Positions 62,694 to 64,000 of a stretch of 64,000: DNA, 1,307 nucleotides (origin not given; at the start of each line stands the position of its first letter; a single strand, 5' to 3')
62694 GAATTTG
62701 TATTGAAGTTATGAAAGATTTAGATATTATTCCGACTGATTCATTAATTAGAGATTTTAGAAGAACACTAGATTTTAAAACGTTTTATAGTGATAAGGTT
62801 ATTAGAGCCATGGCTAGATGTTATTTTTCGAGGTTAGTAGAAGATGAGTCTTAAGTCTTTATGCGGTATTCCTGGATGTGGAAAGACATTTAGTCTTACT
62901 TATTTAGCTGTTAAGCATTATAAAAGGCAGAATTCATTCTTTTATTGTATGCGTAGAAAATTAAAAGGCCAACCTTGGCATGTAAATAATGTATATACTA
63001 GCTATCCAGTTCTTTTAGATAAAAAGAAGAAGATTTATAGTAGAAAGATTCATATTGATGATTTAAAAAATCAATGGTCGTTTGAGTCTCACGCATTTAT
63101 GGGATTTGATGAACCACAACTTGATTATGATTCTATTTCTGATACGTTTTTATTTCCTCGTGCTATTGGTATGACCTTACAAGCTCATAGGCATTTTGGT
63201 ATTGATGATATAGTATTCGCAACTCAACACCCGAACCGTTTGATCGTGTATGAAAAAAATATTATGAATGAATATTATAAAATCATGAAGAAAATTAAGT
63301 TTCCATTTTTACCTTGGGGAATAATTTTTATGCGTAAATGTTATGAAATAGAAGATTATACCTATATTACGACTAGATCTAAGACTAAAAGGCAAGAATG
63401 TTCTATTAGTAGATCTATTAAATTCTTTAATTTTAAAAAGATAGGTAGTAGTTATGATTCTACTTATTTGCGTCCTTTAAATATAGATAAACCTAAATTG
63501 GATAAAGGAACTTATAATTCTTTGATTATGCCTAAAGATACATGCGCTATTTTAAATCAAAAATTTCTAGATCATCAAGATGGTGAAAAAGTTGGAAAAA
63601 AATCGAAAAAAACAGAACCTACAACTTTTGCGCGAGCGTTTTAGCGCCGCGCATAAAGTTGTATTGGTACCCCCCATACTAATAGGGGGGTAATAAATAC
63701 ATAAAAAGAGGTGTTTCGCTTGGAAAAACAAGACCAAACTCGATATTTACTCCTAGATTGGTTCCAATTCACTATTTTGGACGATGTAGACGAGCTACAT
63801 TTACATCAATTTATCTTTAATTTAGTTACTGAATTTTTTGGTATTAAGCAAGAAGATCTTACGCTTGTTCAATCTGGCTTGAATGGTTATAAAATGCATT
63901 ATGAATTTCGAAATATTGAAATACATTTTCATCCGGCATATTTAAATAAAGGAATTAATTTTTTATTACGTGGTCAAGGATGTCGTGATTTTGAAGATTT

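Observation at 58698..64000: Integrated filamentous (inovirus-like) prophage in a spore-forming Gram-positive host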

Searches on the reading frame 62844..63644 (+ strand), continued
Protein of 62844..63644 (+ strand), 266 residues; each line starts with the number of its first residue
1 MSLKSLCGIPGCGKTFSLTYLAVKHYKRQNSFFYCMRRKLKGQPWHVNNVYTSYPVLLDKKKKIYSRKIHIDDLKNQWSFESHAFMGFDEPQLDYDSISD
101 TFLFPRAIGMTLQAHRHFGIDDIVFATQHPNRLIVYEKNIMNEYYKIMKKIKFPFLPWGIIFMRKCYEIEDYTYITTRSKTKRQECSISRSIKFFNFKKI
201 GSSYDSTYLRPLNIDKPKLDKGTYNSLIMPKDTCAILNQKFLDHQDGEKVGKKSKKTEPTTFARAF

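Call 61: search_protein_families(library=pfam, max_evalue=0.001, proteins=[L032:10776-11693:+, L033:12716-13609:+, L035:12686-13657:+, L037:12095-13066:+, L032:9070-10215:+, L033:11073-11654:+, L037:11239-11823:+, L038:5867-6604:+])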
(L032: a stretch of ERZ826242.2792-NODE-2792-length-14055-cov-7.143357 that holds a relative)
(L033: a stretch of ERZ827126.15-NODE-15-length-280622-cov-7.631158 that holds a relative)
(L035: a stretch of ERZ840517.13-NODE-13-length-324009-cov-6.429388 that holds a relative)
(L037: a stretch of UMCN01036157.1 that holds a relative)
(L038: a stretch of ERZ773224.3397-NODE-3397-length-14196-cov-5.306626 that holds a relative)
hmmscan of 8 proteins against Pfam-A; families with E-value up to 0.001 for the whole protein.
L032:10776-11693:+ (305 aa): 1 family
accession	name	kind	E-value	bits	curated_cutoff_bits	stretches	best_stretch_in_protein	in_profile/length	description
PF00589.27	Phage_integrase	-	8e-20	71.8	27.1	1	126-288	16-170/172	Phage integrase family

L033:12716-13609:+ (297 aa): 2 families
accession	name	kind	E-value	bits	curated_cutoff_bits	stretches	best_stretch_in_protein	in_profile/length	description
PF00589.27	Phage_integrase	-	3e-16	60.1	27.1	1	132-289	25-170/172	Phage integrase family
PF14659.12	Phage_int_SAM_3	-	6.9e-06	26.6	22.6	1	19-60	15-56/58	Phage integrase, N-terminal SAM-like domain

L035:12686-13657:+ (323 aa): 2 families
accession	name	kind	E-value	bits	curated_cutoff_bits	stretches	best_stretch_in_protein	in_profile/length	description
PF00589.27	Phage_integrase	-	4.5e-21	75.8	27.1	1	131-288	24-169/172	Phage integrase family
PF14659.12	Phage_int_SAM_3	-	0.00017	22.2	22.6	1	6-61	2-57/58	Phage integrase, N-terminal SAM-like domain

L037:12095-13066:+ (323 aa): 2 families
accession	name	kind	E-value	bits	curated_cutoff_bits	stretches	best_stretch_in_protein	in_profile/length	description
PF00589.27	Phage_integrase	-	3.3e-21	76.3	27.1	1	126-288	19-169/172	Phage integrase family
PF14659.12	Phage_int_SAM_3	-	4e-06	27.4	22.6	1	6-57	2-53/58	Phage integrase, N-terminal SAM-like domain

L032:9070-10215:+ (381 aa): 2 families
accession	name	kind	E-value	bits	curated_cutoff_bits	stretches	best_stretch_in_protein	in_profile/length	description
PF01446.23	Rep_1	-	3e-15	56.8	33.2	1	73-312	5-224/253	Replication protein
PF14319.11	Zn_Tnp_IS91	-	0.0006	20.2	26.3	0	28-116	4-90/90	Transposase zinc-binding domain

L033:11073-11654:+ (193 aa): 2 families
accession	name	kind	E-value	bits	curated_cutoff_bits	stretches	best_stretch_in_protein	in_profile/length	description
PF01719.23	Rep_OBD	-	3.2e-31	108.4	24.6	1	5-121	3-119/121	Plasmid replication protein, origin binding domain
PF21861.2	RepB_C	-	1.6e-08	34.8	27.3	1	138-186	9-57/58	Replication protein RepB, C-terminal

L037:11239-11823:+ (194 aa): 2 families
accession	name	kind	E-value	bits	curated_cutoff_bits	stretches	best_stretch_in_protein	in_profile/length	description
PF01719.23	Rep_OBD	-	1.1e-31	110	24.6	1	5-120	3-119/121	Plasmid replication protein, origin binding domain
PF21861.2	RepB_C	-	3.1e-09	37.1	27.3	1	138-185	10-57/58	Replication protein RepB, C-terminal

L038:5867-6604:+ (245 aa): 2 families
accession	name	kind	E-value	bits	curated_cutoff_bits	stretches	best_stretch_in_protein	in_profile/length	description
PF01555.25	N6_N4_Mtase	-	6e-35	121.6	26.7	1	27-228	1-220/221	DNA methylase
PF02475.24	TRM5-TYW2_MTfase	-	0.00076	19.9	28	0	183-229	30-78/164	TRM5/TYW2 methyltransferase domain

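Call 91: search_protein_families(library=pfam, max_evalue=0.001, proteins=[L008:12596-13567:+, L008:13693-14544:-, L056:13002-14348:+, L057:4772-5866:+, L066:12667-13758:+, L067:7038-7667:+, L068:7702-8856:+, L069:13060-14109:+, L060:5451-6500:+, L065:3869-4927:+])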
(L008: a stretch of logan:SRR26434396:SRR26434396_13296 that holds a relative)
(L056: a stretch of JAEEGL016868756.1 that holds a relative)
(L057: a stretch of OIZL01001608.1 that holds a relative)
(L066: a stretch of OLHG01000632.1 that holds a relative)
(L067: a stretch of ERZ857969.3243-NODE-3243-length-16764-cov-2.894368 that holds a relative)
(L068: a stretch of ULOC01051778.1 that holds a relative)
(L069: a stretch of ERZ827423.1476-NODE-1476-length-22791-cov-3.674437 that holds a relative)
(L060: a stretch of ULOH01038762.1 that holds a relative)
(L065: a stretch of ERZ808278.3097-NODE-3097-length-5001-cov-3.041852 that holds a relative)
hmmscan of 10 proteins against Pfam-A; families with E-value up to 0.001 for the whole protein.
L008:12596-13567:+ (323 aa): 3 families
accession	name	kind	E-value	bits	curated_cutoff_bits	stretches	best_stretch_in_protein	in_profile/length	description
PF13274.11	SocA_Panacea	-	7.5e-18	65.9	25.7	1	209-299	1-112/113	Antitoxin SocA-like, Panacea domain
PF01381.28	HTH_3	-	3e-05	24.4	23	1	72-117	1-45/55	Helix-turn-helix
PF15731.11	MqsA_antitoxin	-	0.00017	22.1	30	1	32-109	35-111/131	Antitoxin component of bacterial toxin-antitoxin system, MqsA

L008:13693-14544:- (283 aa): 0 families

L056:13002-14348:+ (448 aa): 3 families
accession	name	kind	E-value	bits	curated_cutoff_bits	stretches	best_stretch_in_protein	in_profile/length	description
PF02368.24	Big_2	-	1.1e-09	38.6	22.8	1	116-188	1-75/79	Bacterial Ig-like domain (group 2)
PF22359.2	Big-like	-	2.9e-06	27.8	27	1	150-192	2-44/48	Bacterial Ig-like domain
PF00877.26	NLPC_P60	-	1.5e-05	25.4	23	1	316-395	8-75/105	NlpC/P60 family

L057:4772-5866:+ (364 aa): 5 families
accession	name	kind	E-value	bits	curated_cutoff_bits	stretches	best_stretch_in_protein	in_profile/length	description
PF13565.12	HTH_32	-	8e-10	39.6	33.7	1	54-129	1-72/73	Homeodomain-like domain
PF13551.12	HTH_29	-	5.1e-07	30.1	28.1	1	32-88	4-62/64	Winged helix-turn helix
PF13518.12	HTH_28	-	1.5e-06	28.6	25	1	40-78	14-52/52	Helix-turn-helix domain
PF13384.12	HTH_23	-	1.5e-06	28.3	24.6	1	27-70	5-49/50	Homeodomain-like domain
PF13683.12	rve_3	-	0.0004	20.5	26.5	0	273-326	4-57/67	Integrase core domain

L066:12667-13758:+ (363 aa): 5 families
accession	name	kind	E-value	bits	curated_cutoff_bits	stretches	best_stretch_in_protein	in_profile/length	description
PF13518.12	HTH_28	-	5.9e-07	29.9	25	1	34-82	2-51/52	Helix-turn-helix domain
PF13565.12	HTH_32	-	8.8e-06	26.6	33.7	1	59-133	1-71/73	Homeodomain-like domain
PF13384.12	HTH_23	-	1.6e-05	25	24.6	1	33-75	6-49/50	Homeodomain-like domain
PF13551.12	HTH_29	-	0.00035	21.1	28.1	1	39-92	6-61/64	Winged helix-turn helix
PF13683.12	rve_3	-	0.00053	20.1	26.5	0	279-330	5-56/67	Integrase core domain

L067:7038-7667:+ (209 aa): 0 families

L068:7702-8856:+ (384 aa): 2 families
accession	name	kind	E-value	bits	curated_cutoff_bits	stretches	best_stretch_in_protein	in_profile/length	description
PF13518.12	HTH_28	-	6.7e-05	23.3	25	1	69-104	17-52/52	Helix-turn-helix domain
PF13565.12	HTH_32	-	0.00043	21.2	33.7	1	80-155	1-72/73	Homeodomain-like domain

L069:13060-14109:+ (349 aa): 1 family
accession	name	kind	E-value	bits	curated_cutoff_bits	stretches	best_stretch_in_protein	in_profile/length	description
PF13518.12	HTH_28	-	3.9e-06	27.3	25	1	30-69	13-52/52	Helix-turn-helix domain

L060:5451-6500:+ (349 aa): 1 family
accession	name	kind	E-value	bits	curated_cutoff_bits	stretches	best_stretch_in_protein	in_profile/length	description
PF13518.12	HTH_28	-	3.5e-06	27.4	25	1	30-69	13-52/52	Helix-turn-helix domain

L065:3869-4927:+ (352 aa): 4 families
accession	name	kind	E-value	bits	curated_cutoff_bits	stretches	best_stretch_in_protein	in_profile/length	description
PF13518.12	HTH_28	-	2.1e-08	34.6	25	1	30-72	11-52/52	Helix-turn-helix domain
PF13565.12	HTH_32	-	7.6e-07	30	33.7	1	48-122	1-71/73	Homeodomain-like domain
PF13551.12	HTH_29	-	5.7e-06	26.8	28.1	1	26-79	4-59/64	Winged helix-turn helix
PF13384.12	HTH_23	-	2.9e-05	24.2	24.6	1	22-64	6-49/50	Homeodomain-like domain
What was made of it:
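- More distant Rep_trans-type relatives carry an HTH/rve-like transposase gene rather than a tyrosine integrase (call 91).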

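Call 96: search_dna_similar(query=window:62844-63644:+, collection=plasmids, mode=protein, max_evalue=0.001)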
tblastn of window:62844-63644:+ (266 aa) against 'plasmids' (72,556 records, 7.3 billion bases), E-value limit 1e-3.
No match.
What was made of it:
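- There is no hit in 72,556 plasmids (call 96). There are no plasmid matches (call 96).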

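Call 99: search_protein_representatives(protein=window:62844-63644:+)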
Query: 266 residues. Proteins with E-value up to 0.001 (for the whole library): 60; up to 1e-10: 38; up to 1e-30: 8. The best 60 are listed.
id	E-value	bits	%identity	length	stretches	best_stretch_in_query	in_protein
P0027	2.5e-65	237.2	48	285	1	1-245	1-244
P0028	2.8e-48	181.3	39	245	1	2-237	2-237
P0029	2.3e-37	145.5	39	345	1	1-259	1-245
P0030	2.2e-36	142.3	36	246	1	5-234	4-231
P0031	1.2e-35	139.9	45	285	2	46-226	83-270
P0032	5.6e-34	134.4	37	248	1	4-236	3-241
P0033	6.5e-33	130.9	38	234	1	1-233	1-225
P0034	2.0e-31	126.0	42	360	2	46-227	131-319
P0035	1.2e-30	123.5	38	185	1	2-169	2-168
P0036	1.9e-30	122.8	36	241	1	2-229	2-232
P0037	1.2e-29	120.3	39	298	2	45-237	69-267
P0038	1.3e-28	116.8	43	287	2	46-228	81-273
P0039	1.4e-26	110.2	35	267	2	27-232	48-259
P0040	1.4e-26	110.1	38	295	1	1-197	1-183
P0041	1.8e-25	106.5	32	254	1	2-230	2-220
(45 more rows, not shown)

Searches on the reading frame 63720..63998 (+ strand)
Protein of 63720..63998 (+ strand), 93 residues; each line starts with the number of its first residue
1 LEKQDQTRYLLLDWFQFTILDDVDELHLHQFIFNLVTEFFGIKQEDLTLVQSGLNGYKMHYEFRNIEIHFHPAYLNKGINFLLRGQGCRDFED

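Call 8: search_protein_families(library=pfam, max_evalue=0.1, proteins=[window:63720-63998:+])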
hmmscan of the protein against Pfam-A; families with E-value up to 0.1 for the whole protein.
window:63720-63998:+ (93 aa): 2 families
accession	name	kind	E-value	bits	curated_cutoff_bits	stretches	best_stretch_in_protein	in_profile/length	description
PF18106.7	Rol_Rep_N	-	3.7e-10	40.3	23.7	1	33-92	17-75/91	Rolling Circle replication initiation protein N-terminal domain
PF25502.1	DUF7915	-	0.06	13.8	27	1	22-52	44-74/150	Domain of unknown function (DUF7915)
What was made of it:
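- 63720..64000 (+): 5' end (93 codons) of the rolling-circle initiator gene; it runs off the window. Pfam Rol_Rep_N at 3.7e-10 (call 8).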

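Call 9: search_protein_families(library=phrogs, max_evalue=0.1, proteins=[window:63720-63998:+])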
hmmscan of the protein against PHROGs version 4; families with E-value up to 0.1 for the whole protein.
window:63720-63998:+ (93 aa): 0 families

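Call 19: find_homologous_proteins(query=window:63720-63998:+, max_evalue=0.001)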
Query window:63720-63998:+: 1 candidates shared short words with the query, none scored E <= 0.001.
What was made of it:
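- Tried and rejected: The 93-aa Rep fragment has no homologue in the 5.8-billion-protein set (call 19).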
